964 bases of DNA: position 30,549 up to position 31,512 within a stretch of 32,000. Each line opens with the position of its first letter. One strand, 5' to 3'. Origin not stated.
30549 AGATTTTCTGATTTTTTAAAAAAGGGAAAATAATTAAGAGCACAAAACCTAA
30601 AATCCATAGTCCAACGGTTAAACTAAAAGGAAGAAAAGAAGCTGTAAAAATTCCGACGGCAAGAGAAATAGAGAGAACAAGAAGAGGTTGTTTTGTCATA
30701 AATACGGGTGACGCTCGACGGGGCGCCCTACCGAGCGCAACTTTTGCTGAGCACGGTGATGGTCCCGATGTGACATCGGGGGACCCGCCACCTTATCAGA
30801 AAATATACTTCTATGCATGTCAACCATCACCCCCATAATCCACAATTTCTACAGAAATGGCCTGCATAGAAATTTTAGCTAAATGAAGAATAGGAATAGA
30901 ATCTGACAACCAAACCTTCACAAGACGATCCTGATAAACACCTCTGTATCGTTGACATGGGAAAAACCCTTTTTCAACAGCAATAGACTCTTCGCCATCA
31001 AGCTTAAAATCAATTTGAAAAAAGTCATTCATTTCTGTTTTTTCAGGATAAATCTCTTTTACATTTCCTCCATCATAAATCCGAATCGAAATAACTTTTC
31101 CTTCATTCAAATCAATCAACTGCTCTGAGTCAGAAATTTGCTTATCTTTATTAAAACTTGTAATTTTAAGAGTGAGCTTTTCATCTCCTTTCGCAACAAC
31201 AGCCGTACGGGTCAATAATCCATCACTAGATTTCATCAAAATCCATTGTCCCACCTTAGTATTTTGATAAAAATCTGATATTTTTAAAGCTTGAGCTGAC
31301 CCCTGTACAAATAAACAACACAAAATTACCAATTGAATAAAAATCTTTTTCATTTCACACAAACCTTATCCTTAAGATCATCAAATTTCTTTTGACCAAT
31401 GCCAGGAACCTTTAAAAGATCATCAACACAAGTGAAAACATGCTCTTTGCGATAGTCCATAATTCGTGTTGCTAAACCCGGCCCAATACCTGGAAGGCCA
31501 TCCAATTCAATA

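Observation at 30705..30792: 68%-GC structured element D filling the gap before comEC and masking its start region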

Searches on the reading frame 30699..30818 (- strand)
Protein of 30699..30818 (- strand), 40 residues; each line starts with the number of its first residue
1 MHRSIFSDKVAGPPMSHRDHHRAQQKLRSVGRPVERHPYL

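Call 90: search_protein_representatives(protein=window:30699-30818:-)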
Query: 40 residues. Proteins with E-value up to 0.001 (for the whole library): 1; up to 1e-10: 0; up to 1e-30: 0. The best 1 are listed.
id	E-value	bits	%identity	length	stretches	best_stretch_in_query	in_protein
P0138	5.3e-04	35.7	70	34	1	8-39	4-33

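Call 92: find_encoding_contigs(protein=P0138, flank=10000, max_places=6)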
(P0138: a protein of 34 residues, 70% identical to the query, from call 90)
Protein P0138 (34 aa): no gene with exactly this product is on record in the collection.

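Call 93: list_cluster_members(proteins=[P0138])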
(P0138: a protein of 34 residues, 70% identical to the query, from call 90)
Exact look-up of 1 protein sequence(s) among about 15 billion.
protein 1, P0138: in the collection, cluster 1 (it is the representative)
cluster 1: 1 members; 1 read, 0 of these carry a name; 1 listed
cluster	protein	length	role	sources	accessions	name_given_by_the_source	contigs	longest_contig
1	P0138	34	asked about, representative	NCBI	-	-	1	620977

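Call 95: find_homologous_proteins(query=A6, max_evalue=10)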
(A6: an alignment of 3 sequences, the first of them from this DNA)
Query A6 (3 sequences) (40 aa, profile of the alignment): 1 proteins with E <= 10 among 42 candidates.
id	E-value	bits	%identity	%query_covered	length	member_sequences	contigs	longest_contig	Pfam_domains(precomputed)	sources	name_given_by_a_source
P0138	9.7e-18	81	66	80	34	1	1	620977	-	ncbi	-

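Call 96: find_related_loci(query=A6, collection=viral_contigs, flank=5000)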
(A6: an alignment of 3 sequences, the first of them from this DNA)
Query A6 (40 aa) in viral_contigs; peptide patterns used: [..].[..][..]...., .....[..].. (x = any residue, [..] = any of these).
180 stretches matched a pattern, but none encodes a relative of the query by tblastn (E <= 1e-3).

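Call 97: search_protein_families(library=ncbifam, proteins=[window:30699-30818:-, P0138], max_evalue=1)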
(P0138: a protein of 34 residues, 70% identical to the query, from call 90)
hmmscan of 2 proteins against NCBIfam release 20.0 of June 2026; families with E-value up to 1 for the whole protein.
seq(40 aa): 0 families

P0138 (34 aa): 0 families

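Call 98: search_protein_families(library=pfam, proteins=[window:30699-30818:-, P0138], max_evalue=1)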
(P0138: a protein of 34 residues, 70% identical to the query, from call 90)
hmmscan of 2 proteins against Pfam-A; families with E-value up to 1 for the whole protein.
seq(40 aa): 0 families

P0138 (34 aa): 0 families

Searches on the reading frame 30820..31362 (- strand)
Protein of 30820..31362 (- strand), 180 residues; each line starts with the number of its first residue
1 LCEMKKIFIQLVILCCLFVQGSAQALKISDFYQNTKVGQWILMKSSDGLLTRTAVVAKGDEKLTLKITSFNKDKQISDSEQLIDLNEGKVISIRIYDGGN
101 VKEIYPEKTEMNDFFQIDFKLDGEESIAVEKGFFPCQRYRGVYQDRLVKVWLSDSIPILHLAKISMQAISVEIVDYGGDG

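Call 12: search_protein_families(library=pfam, proteins=[window:30820-31362:-])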
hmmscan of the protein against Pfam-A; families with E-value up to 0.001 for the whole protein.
window:30820-31362:- (180 aa): 0 families

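Call 68: find_homologous_proteins(query=window:30823-31362:-, max_evalue=0.00001)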
Query window:30823-31362:- (180 aa): 17 proteins with E <= 0.00001 among 105 candidates.
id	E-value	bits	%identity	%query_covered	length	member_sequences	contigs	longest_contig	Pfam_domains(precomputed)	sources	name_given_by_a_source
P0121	7.8e-111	385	100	98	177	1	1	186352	-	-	-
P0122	5.9e-93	327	89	96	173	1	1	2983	-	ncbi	-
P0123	3.9e-71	256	65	93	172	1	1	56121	-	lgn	-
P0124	2.1e-66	241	67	85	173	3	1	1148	-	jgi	-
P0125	1.1e-64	235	63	92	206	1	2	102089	-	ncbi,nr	ncbi:MAG: hypothetical protein HYS08_02270 [Chlamydiae bacterium]|nr:hypothetical protein [Chlamydio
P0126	6.5e-64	233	63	85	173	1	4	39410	-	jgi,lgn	jgi:hypothetical protein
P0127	2.3e-63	231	60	97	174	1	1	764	-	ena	-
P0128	2.7e-61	224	59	97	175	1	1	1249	-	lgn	-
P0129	1.5e-60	222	57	98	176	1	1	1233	-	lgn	-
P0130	8.2e-60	219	61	86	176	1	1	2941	-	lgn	-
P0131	2.7e-59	218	55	97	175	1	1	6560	-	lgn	-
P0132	6.1e-59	217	57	95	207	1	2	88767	-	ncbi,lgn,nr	ncbi:MAG: hypothetical protein HYS07_04125 [Chlamydiae bacterium]|nr:hypothetical protein [Chlamydio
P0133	4.4e-55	204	55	98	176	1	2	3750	-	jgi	jgi:hypothetical protein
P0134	7.5e-54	200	54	98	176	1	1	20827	-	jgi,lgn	-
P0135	8.9e-54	200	54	97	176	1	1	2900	-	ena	-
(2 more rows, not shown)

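Call 69: find_encoding_contigs(protein=P0124, flank=3000, max_places=2)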
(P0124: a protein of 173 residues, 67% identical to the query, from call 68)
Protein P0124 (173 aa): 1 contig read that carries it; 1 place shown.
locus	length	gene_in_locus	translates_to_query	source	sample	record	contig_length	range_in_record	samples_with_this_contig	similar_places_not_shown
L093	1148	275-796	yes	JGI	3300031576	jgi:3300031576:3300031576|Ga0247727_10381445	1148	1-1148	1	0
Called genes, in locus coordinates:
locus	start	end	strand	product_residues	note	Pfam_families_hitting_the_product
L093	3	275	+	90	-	?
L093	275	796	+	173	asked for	-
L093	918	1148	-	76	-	?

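Call 70: find_encoding_contigs(protein=P0126, flank=3000, max_places=2)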
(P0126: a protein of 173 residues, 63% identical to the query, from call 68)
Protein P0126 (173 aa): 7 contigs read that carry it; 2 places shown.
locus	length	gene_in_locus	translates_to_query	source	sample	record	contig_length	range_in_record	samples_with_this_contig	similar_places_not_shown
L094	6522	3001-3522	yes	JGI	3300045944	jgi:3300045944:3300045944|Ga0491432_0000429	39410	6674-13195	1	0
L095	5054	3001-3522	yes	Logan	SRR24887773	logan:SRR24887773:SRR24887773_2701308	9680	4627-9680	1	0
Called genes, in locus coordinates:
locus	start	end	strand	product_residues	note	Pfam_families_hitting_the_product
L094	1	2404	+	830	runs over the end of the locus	PF00133:tRNA-synt_1, PF01921:tRNA-synt_1f (faint), PF09334:tRNA-synt_1g, PF13603:tRNA-synt_1_2, PF00133:tRNA-synt_1, PF09334:tRNA-synt_1g (weak), PF08264:Anticodon_1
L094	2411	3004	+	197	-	PF06514:PsbU (weak), PF00633:HHH (faint), PF12836:HHH_3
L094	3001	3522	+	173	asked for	-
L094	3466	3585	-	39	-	-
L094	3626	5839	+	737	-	PF13567:DUF4131, PF03772:Competence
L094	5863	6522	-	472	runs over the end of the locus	PF01590:GAF, PF13185:GAF_2, PF13492:GAF_3, PF07228:SpoIIE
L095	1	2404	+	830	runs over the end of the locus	PF00133:tRNA-synt_1, PF01921:tRNA-synt_1f (faint), PF01406:tRNA-synt_1e (faint), PF09334:tRNA-synt_1g, PF13603:tRNA-synt_1_2, PF00133:tRNA-synt_1, PF09334:tRNA-synt_1g (weak), PF08264:Anticodon_1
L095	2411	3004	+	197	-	PF06514:PsbU (weak), PF00633:HHH (faint), PF12836:HHH_3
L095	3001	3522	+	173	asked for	-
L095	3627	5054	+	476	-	?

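Call 71: find_encoding_contigs(protein=P0130, flank=3000, max_places=2)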
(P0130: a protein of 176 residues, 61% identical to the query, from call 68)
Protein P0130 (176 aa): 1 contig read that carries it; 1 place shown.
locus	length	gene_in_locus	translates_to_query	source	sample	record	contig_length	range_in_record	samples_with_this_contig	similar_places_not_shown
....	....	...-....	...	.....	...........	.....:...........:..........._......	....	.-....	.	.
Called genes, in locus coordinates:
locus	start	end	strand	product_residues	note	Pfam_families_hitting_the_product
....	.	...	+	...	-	?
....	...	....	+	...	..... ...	-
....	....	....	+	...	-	?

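Call 97: search_protein_families(library=ncbifam, proteins=[window:30823-31353:-], max_evalue=1)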
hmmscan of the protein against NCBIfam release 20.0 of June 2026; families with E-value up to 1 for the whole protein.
window:30823-31353:- (177 aa): 0 families
